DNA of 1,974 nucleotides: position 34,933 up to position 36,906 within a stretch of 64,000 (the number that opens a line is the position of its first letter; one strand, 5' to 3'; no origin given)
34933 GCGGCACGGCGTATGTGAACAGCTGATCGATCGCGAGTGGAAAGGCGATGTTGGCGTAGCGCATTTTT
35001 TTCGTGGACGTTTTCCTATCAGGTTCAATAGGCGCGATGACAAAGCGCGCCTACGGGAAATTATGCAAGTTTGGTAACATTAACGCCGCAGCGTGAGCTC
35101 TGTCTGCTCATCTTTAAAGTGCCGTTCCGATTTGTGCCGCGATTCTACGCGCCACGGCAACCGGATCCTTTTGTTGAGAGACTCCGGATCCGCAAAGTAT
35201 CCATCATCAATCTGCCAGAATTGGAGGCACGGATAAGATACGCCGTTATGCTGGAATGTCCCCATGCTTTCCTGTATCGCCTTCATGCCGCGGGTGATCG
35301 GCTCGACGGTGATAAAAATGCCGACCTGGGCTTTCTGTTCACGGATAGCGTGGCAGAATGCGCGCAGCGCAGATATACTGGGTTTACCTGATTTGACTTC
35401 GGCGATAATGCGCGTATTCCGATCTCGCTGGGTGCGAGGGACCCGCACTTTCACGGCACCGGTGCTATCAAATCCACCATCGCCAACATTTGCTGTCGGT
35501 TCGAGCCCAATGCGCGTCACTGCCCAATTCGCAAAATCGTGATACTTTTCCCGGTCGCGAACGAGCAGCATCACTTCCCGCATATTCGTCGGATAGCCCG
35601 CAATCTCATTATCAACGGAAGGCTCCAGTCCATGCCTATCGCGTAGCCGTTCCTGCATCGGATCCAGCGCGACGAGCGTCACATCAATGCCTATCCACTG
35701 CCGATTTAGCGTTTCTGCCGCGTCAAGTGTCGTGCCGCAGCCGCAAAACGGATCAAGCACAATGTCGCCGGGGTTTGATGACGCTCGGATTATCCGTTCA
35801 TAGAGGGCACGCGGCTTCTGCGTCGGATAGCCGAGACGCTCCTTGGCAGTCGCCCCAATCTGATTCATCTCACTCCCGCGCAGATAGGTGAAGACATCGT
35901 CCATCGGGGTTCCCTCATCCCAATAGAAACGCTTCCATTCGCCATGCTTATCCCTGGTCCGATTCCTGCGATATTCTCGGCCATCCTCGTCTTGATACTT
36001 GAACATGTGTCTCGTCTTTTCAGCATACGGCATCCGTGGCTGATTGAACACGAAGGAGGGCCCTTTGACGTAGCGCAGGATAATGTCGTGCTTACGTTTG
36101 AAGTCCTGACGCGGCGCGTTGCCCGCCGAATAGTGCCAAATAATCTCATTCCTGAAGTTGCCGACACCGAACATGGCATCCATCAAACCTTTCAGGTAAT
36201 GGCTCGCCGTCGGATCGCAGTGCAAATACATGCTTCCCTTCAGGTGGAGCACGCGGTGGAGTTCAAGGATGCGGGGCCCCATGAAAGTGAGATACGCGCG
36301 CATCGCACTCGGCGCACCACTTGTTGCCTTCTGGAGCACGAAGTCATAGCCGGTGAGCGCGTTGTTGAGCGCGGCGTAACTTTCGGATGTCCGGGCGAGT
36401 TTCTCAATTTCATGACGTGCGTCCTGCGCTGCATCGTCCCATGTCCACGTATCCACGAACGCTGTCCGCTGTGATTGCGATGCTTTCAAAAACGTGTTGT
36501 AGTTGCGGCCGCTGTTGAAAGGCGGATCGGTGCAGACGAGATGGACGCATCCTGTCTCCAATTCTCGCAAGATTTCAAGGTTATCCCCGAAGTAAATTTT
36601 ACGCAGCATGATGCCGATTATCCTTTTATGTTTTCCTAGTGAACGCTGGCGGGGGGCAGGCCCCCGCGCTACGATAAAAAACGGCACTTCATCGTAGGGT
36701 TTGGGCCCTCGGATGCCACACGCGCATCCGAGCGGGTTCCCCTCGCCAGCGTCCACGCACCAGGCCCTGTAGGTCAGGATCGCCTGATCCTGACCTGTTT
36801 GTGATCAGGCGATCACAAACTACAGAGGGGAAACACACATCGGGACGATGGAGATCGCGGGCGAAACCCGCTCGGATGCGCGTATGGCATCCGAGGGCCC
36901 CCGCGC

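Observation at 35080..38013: Tandem mosaic DNA methyltransferase paralogs with swapped central (TRD-like) segment; one fused to an Mrr-like nuclease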

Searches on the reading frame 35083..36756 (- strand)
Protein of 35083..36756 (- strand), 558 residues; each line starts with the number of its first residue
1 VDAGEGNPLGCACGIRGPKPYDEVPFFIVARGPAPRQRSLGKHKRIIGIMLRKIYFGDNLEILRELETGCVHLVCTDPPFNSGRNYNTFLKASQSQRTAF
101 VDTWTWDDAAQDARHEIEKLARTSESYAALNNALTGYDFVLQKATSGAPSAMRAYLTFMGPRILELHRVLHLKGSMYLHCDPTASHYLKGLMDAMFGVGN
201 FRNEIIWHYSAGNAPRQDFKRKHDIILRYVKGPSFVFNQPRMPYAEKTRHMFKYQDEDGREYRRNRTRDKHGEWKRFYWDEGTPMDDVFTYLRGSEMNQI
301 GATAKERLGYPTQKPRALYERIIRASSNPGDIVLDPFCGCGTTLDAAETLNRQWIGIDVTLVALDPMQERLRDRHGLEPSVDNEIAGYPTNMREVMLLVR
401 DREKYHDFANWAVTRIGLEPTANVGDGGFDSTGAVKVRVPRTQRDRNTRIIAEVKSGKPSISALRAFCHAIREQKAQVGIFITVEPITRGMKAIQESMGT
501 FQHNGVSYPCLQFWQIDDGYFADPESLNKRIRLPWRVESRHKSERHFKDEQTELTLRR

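Call 4: search_protein_families(library=pfam, proteins=[window:35083-36756:-], max_evalue=0.1)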
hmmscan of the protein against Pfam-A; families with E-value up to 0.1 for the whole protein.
window:35083-36756:- (558 aa): 3 families
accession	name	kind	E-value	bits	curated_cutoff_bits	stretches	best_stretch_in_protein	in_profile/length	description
PF01555.25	N6_N4_Mtase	-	6.8e-47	160.7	26.7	1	71-359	1-211/221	DNA methylase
PF22722.2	NA-iREase1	-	1.1e-06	29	27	1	418-494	16-88/106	NACHT-associated inactive Restriction Endonuclease 1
PF04471.18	Mrr_cat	-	0.051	14.1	21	0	421-492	28-94/115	Restriction endonuclease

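Call 6: search_protein_families(library=ncbifam, proteins=[window:35083-36612:-], max_evalue=0.1)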
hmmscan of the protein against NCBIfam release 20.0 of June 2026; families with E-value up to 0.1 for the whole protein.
window:35083-36612:- (510 aa): 5 families
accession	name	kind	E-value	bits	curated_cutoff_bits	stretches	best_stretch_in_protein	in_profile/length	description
NF008572.0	PRK11524.1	equivalog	4.2e-29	101.6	292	3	261-312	194-245/294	adenine-specific DNA-methyltransferase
NF050803.1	DnaMtaseCcrMCaul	equivalog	4.9e-20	71.7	830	2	260-327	184-251/350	adenine-specific DNA-methyltransferase CcrM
NF010253.0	PRK13699.1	subfamily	2.9e-09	36.9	244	1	262-312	144-194/226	DNA methyltransferase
TIGR01177.1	TIGR01177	hypoth_equivalog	0.0064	15.9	316.55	1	280-312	181-213/330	TIGR01177 family methyltransferase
NF043040.1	corrin_prot_MT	hypoth_equivalog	0.091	12.2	180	0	268-326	28-86/216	corrinoid protein-associated methyltransferase CpaM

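Call 7: search_protein_families(library=padloc, proteins=[window:35083-36612:-], max_evalue=0.1)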
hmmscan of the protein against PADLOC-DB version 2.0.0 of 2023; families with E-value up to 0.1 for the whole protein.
window:35083-36612:- (510 aa): 77 families (the best 25 are shown)
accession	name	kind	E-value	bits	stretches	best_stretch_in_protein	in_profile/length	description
PDLC03339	MTase_II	-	5.2e-53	178.2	2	104-325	57-273/399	Type II methyltransferase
PDLC03300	MTase_II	-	2.6e-49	165.9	2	8-191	16-171/302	Type II methyltransferase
PDLC03354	MTase_II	-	3.3e-43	146.3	2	105-217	127-241/425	Type II methyltransferase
PDLC03299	MTase_II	-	1e-39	134.8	2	103-324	58-258/296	Type II methyltransferase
PDLC03371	MTase_II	-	6.1e-35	119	2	105-324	68-253/260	Type II methyltransferase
PDLC03636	MTase_III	-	1.3e-32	111.3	3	107-214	96-203/575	Type III methyltransferase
PDLC03633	MTase_III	-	9.1e-29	98.6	1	104-323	148-353/616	Type III methyltransferase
PDLC03644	MTase_III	-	1.8e-28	97.6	2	107-227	109-219/542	Type III methyltransferase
PDLC03635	MTase_III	-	5.8e-24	82.8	2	106-218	267-384/708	Type III methyltransferase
PDLC03353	MTase_II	-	1.5e-22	78.4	1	3-323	9-250/260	Type II methyltransferase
PDLC03387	MTase_II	-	2e-21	74.4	2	153-316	142-268/289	Type II methyltransferase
PDLC03216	MTase_II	-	2.8e-21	73.9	2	262-331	194-263/364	Type II methyltransferase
PDLC03634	MTase_III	-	1.6e-20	71.6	2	9-242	100-301/621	Type III methyltransferase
PDLC03265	MTase_II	-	1.9e-20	71.5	3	262-324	267-329/333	Type II methyltransferase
PDLC03738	oMTase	-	7.4e-20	69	2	262-325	204-267/376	orphan methyltransferase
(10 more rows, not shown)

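Call 8: search_solved_structures(query=window:35083-36612:-, max_evalue=1, show_alignments=2)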
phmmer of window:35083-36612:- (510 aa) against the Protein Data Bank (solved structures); distinct sequences matched with E-value up to 1: 20.
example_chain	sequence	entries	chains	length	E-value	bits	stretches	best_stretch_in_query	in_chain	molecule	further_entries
1g60_A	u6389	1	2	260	2.4e-15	59.2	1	125-312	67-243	Adenine-specific Methyltransferase MboIIA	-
1eg2_A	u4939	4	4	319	1.6e-13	53.2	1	154-321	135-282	MODIFICATION METHYLASE RSRI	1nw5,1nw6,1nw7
1nw8_A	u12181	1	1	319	1.6e-13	53.1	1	154-321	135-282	MODIFICATION METHYLASE RSRI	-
5hfj_A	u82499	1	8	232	2.7e-13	52.4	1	235-312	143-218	Adenine specific DNA methyltransferase (DpnA)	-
5hek_A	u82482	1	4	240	2.8e-13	52.4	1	236-312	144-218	Adenine specific DNA methyltransferase (DpnA)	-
6pbd_A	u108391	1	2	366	4e-13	51.8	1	259-323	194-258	Modification methylase CcrMI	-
4zcf_A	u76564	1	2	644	1e-12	50.5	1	92-242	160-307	Restriction endonuclease EcoP15I, modification subunit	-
9c3u_A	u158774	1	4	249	7.2e-11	44.4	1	253-312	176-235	Methyltransferase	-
8urk_A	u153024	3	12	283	1.3e-10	43.6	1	253-312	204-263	Methyltransferase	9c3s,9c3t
2zie_A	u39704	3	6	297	1.2e-09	40.4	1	260-312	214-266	Putative modification methylase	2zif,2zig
6k0w_B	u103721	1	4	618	3.3e-09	39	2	94-236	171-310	Adenine specific DNA methyltransferase (Mod)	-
8s9m_A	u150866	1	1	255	6.7e-09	37.9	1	259-314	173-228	DNA cytosine-N4 methyltransferase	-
8s9n_A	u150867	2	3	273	8.3e-09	37.6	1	259-314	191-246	DNA cytosine-N4 methyltransferase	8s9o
1boo_A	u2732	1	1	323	4.5e-08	35.2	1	146-311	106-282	PROTEIN (N-4 CYTOSINE-SPECIFIC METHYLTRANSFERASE PVU II)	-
7dsu_A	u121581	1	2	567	0.0071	18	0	103-188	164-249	Mbo45V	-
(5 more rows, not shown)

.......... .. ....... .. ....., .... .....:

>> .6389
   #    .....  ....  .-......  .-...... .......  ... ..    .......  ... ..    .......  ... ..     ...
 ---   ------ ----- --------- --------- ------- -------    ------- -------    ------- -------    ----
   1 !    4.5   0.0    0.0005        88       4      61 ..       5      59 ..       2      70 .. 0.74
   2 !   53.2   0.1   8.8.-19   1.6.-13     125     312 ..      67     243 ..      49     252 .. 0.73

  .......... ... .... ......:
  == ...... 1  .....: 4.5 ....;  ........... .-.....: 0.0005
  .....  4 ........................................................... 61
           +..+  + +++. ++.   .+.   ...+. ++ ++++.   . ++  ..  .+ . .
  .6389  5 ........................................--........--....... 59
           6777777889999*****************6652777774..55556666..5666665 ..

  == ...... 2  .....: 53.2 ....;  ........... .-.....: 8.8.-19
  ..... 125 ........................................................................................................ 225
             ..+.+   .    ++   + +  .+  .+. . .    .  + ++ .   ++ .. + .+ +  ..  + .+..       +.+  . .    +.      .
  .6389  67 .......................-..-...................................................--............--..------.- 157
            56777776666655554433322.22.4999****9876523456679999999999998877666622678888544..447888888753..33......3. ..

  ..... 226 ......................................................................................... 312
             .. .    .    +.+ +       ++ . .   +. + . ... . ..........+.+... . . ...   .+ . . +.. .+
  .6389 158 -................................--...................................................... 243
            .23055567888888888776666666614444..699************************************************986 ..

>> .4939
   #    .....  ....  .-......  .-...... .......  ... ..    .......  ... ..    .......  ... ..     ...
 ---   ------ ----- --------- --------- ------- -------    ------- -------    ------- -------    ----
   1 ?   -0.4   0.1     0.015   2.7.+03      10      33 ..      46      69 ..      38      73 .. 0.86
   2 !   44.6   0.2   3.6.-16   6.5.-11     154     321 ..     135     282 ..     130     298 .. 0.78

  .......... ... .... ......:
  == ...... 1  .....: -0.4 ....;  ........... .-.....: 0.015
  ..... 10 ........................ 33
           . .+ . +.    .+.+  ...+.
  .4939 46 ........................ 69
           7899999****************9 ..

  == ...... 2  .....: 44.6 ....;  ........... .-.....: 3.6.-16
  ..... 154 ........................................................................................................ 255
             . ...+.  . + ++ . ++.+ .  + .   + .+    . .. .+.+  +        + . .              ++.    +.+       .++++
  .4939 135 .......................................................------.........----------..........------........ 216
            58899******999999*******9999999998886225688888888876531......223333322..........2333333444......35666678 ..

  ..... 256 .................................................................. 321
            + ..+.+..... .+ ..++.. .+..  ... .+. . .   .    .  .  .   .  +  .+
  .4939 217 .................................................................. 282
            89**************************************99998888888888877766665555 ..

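Call 9: find_homologous_proteins(query=window:35083-36612:-, max_evalue=1e-10)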
Query window:35083-36612:- (510 aa): 8000 proteins with E <= 1e-10 among 8000 candidates; the best 120 are listed.
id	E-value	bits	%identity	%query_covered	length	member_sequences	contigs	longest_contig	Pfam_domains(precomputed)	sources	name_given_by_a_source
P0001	0.0e+0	1117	93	100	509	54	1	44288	PF22722.3,PF01555.25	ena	-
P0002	0.0e+0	1110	92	100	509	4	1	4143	PF22722.3,PF01555.25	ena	-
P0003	0.0e+0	1109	92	100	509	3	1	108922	PF22722.3,PF01555.25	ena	-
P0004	0.0e+0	1096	91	100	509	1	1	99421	PF22722.3,PF01555.25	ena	-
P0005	2.2e-251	853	74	100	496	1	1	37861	PF01555.25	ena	-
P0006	1.2e-246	837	74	100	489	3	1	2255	PF22722.3,PF01555.25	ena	-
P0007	5.2e-231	786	70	96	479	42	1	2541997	PF01555.25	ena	-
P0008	1.6e-224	764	68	96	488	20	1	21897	PF01555.25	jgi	-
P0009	3.1e-208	711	60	99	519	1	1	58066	PF01555.25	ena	-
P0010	5.5e-204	696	67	90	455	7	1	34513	PF01555.25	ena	-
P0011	1.4e-202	692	59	99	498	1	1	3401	PF22722.3,PF01555.25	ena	-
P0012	5.0e-199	680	57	98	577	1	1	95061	PF04471.19,PF01555.25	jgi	-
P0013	7.0e-198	676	58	99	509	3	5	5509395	PF22722.3,PF01555.25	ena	-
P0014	6.3e-195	667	57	100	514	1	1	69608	PF01555.25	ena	-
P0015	7.5e-195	666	58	99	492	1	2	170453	PF22722.3,PF01555.25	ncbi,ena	-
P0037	2.2e-186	638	57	98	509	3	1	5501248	PF01555.25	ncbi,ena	-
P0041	4.8e-186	637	56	100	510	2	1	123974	PF01555.25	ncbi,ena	-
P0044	1.9e-185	635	55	99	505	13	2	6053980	PF22722.3,PF01555.25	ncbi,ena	-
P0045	3.1e-185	635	56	99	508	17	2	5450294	PF13847.13,PF22722.3,PF04471.19,PF01555.25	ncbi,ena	-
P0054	4.2e-184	631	56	99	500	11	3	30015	PF22722.3,PF04471.19,PF01555.25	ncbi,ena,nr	ncbi:site-specific DNA-methyltransferase [Candidatus Poribacteria bacterium]|nr:site-specific DNA-me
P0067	4.1e-183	628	56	99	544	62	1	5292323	PF01555.25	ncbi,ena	-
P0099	1.1e-180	620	49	99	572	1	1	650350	PF22722.3,PF01555.25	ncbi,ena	-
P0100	1.2e-180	619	55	99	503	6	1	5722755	PF22722.3,PF01555.25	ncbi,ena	-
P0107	6.0e-180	617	54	100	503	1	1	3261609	PF01555.25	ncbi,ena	-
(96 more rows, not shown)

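Call 12: find_encoding_contigs(protein=P0003, flank=8000, max_places=3)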
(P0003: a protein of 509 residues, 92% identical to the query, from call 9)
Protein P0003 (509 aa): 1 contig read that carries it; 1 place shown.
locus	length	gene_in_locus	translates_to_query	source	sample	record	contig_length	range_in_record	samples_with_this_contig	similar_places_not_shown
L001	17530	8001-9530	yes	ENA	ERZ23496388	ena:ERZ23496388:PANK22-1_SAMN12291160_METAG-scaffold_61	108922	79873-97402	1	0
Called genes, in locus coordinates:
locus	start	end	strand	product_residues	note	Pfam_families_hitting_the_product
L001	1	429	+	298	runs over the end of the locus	PF00318:Ribosomal_S2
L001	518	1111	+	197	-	PF00889:EF_TS, PF25025:EF-Ts_N (weak)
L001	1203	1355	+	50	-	-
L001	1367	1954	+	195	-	PF01765:RRF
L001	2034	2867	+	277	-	PF01148:CTP_transf_1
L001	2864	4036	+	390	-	PF02670:DXP_reductoisom, PF08436:DXP_redisom_C, PF13288:DXPR_C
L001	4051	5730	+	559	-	PF02163:Peptidase_M50, PF13180:PDZ_2 (weak), PF14685:PDZ_Tricorn (faint), PF00595:PDZ (weak), PF17820:PDZ_6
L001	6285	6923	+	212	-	PF03167:UDG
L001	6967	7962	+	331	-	PF01555:N6_N4_Mtase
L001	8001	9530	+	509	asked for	PF01555:N6_N4_Mtase, PF22722:NA-iREase1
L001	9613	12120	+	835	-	PF17764:PriA_3primeBD, PF25863:PglZ_C (faint), PF08279:HTH_11 (faint), PF00270:DEAD, PF04851:ResIII, PF18319:Zn_ribbon_PriA, PF00271:Helicase_C, PF18074:PriA_C, +4 more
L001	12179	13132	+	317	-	-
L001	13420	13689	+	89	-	-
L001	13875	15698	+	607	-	PF01555:N6_N4_Mtase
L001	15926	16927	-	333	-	PF00579:tRNA-synt_1b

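Call 13: find_encoding_contigs(protein=P0004, flank=8000, max_places=3)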
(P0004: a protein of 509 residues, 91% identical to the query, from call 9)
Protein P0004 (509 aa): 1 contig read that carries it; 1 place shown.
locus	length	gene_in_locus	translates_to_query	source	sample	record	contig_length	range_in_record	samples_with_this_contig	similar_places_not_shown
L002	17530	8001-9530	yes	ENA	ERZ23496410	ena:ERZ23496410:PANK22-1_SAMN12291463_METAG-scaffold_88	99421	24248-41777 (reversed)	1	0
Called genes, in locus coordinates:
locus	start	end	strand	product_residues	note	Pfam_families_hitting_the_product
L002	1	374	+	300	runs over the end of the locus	PF00318:Ribosomal_S2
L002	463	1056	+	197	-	PF00889:EF_TS, PF25025:EF-Ts_N (weak)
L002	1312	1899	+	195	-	PF01765:RRF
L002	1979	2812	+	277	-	PF01148:CTP_transf_1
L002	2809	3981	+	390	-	PF02670:DXP_reductoisom, PF08436:DXP_redisom_C, PF13288:DXPR_C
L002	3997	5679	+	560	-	PF02163:Peptidase_M50, PF13180:PDZ_2 (weak), PF14685:PDZ_Tricorn (faint), PF00595:PDZ (weak), PF17820:PDZ_6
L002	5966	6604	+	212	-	PF03167:UDG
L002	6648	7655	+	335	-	PF01555:N6_N4_Mtase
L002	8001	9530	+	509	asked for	PF01555:N6_N4_Mtase, PF22722:NA-iREase1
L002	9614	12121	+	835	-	PF17764:PriA_3primeBD, PF25863:PglZ_C (faint), PF13412:HTH_24 (weak), PF00270:DEAD, PF04851:ResIII, PF18319:Zn_ribbon_PriA, PF00271:Helicase_C, PF18074:PriA_C, +4 more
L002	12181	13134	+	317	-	-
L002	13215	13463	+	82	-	-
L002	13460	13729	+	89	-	-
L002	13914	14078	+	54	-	-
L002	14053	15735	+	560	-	PF01555:N6_N4_Mtase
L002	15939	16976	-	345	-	PF00579:tRNA-synt_1b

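Call 14: find_encoding_contigs(protein=P0005, flank=6000, max_places=2)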
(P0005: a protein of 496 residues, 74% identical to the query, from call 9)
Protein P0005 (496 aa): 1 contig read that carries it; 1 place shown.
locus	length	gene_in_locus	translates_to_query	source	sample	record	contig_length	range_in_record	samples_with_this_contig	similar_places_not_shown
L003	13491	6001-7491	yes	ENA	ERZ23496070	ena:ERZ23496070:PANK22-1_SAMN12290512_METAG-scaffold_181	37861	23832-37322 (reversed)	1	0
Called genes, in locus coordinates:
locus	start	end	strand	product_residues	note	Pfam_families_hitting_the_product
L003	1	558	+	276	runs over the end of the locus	PF01148:CTP_transf_1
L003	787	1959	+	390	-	PF02670:DXP_reductoisom, PF08436:DXP_redisom_C, PF13288:DXPR_C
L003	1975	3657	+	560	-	PF02163:Peptidase_M50, PF00595:PDZ (weak), PF13180:PDZ_2, PF17820:PDZ_6 (weak), PF14685:PDZ_Tricorn (faint), PF21558:Pept_S41_N_bact (faint), PF00595:PDZ (weak), PF17820:PDZ_6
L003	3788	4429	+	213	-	PF03167:UDG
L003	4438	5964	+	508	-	PF01555:N6_N4_Mtase, PF22722:NA-iREase1 (weak)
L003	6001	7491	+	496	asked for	PF01555:N6_N4_Mtase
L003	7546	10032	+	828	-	PF17764:PriA_3primeBD, PF08279:HTH_11 (faint), PF13412:HTH_24 (faint), PF04851:ResIII, PF00270:DEAD, PF18319:Zn_ribbon_PriA, PF00271:Helicase_C, PF18074:PriA_C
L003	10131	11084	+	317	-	-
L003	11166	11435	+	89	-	-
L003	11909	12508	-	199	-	-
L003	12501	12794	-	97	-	-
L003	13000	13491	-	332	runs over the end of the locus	PF00579:tRNA-synt_1b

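Call 15: find_encoding_contigs(protein=P0007, flank=6000, max_places=2)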
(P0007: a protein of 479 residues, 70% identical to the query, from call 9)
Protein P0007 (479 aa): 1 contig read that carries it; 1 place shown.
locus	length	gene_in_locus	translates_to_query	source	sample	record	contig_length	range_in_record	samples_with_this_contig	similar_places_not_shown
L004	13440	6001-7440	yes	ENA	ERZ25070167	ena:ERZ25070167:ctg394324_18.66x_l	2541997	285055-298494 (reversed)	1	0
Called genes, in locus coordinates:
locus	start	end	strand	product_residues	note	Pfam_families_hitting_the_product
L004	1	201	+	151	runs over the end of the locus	PF00436:SSB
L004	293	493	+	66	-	PF01084:Ribosomal_S18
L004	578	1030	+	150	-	PF01281:Ribosomal_L9_N, PF03948:Ribosomal_L9_C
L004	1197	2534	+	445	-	PF00772:DnaB, PF03796:DnaB_C, PF13481:AAA_25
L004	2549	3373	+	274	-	PF02405:MlaE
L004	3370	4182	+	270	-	PF00005:ABC_tran, PF13304:AAA_21 (weak)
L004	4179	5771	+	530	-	PF02470:MlaD, PF27164:Aq_493_lipo (weak)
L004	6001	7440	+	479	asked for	PF01555:N6_N4_Mtase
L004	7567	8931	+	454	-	PF18073:Zn_ribbon_LapB, PF13481:AAA_25, PF06745:ATPase, PF23442:DUF7125 (weak), PF03796:DnaB_C (faint), PF13401:AAA_22 (faint), PF13541:ChlI, PF05362:Lon_C (weak)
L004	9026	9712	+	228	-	PF01128:IspD, PF12804:NTP_transf_3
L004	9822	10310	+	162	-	PF02542:YgbB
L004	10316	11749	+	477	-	PF00133:tRNA-synt_1 (faint), PF01406:tRNA-synt_1e, PF01921:tRNA-synt_1f (faint), PF09334:tRNA-synt_1g (faint), PF09190:DALR_2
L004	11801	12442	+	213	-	-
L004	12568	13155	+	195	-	-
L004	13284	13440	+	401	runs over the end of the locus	PF02481:DNA_processg_A, PF17782:WHD_DprA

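Call 16: find_encoding_contigs(protein=P0009, flank=6000, max_places=2)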
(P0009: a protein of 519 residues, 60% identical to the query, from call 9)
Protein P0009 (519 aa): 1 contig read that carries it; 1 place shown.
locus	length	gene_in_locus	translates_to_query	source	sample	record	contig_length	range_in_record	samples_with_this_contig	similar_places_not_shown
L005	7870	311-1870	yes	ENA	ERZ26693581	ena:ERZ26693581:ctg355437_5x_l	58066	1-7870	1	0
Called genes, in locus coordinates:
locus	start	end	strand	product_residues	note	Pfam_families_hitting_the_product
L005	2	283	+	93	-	?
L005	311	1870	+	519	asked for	PF01555:N6_N4_Mtase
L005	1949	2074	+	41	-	-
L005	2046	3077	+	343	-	PF13588:HSDR_N_2, PF04313:HSDR_N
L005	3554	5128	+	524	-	PF08305:NPCBM, PF00404:Dockerin_1 (weak)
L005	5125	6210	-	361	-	-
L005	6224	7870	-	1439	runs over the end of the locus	PF25059:FN3_DSCAM-DSCAML_C (faint), PF00041:fn3, PF16656:Pur_ac_phosph_N (faint), PF25788:Ig_Rha78A_N (faint), PF09294:Interfer-bind (faint), PF10179:NDNF (faint), PF16655:PhoD_N (faint), PF00041:fn3, +2 more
